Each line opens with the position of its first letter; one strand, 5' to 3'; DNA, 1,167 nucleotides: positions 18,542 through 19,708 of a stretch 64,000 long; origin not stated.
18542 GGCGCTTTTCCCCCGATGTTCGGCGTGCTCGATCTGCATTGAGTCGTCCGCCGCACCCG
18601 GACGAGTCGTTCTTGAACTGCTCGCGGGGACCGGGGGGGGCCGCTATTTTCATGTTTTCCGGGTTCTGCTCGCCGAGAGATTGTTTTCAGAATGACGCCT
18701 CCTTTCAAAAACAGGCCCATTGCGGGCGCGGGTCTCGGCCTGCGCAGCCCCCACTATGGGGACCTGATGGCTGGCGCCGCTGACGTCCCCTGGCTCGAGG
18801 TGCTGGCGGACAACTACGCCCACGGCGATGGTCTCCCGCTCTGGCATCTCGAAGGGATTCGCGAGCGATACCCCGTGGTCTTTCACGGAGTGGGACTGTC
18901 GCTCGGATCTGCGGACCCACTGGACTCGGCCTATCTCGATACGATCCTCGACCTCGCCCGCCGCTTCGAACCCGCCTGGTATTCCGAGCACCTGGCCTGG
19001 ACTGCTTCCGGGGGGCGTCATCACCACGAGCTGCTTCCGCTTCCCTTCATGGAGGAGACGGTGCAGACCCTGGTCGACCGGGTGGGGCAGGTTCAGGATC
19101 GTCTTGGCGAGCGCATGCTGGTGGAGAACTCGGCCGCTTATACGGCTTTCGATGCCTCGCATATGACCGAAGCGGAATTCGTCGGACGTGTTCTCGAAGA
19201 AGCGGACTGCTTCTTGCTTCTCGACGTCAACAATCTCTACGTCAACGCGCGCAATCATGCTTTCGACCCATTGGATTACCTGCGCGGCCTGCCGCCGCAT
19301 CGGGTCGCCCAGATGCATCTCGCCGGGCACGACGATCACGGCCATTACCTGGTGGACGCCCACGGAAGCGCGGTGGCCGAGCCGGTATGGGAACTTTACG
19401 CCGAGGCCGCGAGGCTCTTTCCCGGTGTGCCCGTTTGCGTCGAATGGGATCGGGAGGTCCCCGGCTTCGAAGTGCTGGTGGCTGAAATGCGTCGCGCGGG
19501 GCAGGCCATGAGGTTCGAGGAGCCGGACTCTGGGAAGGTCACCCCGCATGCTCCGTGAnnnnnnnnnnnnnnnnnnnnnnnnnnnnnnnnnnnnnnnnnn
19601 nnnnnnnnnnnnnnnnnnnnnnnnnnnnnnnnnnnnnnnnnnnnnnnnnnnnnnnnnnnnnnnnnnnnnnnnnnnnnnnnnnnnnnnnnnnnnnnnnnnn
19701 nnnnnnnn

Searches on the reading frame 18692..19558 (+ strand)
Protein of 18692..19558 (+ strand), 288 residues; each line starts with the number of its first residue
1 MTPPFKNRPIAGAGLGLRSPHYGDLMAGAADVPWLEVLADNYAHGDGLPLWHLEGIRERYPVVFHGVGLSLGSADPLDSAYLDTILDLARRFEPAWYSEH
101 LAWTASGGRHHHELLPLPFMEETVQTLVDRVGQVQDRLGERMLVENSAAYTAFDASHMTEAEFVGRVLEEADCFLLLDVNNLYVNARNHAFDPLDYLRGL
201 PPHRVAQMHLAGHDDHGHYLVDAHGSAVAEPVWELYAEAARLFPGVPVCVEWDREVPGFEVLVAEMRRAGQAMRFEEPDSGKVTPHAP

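Call 3: search_protein_families(library=pfam, proteins=[window:18692-19558:+], max_evalue=0.01)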
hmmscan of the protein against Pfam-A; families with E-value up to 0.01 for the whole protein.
window:18692-19558:+ (288 aa): 1 family
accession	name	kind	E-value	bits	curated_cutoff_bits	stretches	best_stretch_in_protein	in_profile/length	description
PF05114.20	MbnB_TglH_ChrH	-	1.8e-98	329.5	25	1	12-272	1-261/263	RiPP precursor modification enzyme MbnB/TglH/ChrH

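Call 4: search_protein_families(library=ncbifam, proteins=[window:18692-19558:+], max_evalue=0.01)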
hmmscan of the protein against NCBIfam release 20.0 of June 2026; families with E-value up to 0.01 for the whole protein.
window:18692-19558:+ (288 aa): 5 families
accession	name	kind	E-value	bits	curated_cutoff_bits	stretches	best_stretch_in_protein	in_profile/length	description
NF050167.1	MNIO_BufB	equivalog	1.2e-97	326.3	310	1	13-269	1-261/262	MNIO family bufferin maturase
NF003818.2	PRK05409.1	equivalog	7.5e-74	248.6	360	1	12-268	1-259/264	HvfB family MNIO-type RiPP peptide maturase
NF050151.1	RiPP_MNIO_ApyH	equivalog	1.4e-26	93.3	400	1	56-273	51-280/283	multinuclear non-heme iron-dependent oxidative enzyme ApyH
NF050165.1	MNIO_ChrH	equivalog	4e-12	45.9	600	1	65-213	62-211/363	MNIO family chryseobactin maturase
TIGR04159.2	methbact_MbnB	equivalog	2.5e-09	37.1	325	1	80-243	68-228/261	methanobactin biosynthesis protein MbnB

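Call 28: search_solved_structures(query=window:18692-19555:+, max_evalue=0.00001, show_alignments=2)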
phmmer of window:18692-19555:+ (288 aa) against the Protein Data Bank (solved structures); distinct sequences matched with E-value up to 0.00001: 4.
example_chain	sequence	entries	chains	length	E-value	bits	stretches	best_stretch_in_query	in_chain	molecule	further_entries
3bww_A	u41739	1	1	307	2.1e-41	145.2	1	12-216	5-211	Protein of unknown function DUF692/COG3220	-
8hci_D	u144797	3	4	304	2.1e-21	79.6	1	53-251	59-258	DUF692 family protein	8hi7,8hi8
7dz9_A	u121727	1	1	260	6.4e-10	41.9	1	30-253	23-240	MbnB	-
7dz9_B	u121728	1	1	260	6.4e-10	41.9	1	30-253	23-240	cpMbnB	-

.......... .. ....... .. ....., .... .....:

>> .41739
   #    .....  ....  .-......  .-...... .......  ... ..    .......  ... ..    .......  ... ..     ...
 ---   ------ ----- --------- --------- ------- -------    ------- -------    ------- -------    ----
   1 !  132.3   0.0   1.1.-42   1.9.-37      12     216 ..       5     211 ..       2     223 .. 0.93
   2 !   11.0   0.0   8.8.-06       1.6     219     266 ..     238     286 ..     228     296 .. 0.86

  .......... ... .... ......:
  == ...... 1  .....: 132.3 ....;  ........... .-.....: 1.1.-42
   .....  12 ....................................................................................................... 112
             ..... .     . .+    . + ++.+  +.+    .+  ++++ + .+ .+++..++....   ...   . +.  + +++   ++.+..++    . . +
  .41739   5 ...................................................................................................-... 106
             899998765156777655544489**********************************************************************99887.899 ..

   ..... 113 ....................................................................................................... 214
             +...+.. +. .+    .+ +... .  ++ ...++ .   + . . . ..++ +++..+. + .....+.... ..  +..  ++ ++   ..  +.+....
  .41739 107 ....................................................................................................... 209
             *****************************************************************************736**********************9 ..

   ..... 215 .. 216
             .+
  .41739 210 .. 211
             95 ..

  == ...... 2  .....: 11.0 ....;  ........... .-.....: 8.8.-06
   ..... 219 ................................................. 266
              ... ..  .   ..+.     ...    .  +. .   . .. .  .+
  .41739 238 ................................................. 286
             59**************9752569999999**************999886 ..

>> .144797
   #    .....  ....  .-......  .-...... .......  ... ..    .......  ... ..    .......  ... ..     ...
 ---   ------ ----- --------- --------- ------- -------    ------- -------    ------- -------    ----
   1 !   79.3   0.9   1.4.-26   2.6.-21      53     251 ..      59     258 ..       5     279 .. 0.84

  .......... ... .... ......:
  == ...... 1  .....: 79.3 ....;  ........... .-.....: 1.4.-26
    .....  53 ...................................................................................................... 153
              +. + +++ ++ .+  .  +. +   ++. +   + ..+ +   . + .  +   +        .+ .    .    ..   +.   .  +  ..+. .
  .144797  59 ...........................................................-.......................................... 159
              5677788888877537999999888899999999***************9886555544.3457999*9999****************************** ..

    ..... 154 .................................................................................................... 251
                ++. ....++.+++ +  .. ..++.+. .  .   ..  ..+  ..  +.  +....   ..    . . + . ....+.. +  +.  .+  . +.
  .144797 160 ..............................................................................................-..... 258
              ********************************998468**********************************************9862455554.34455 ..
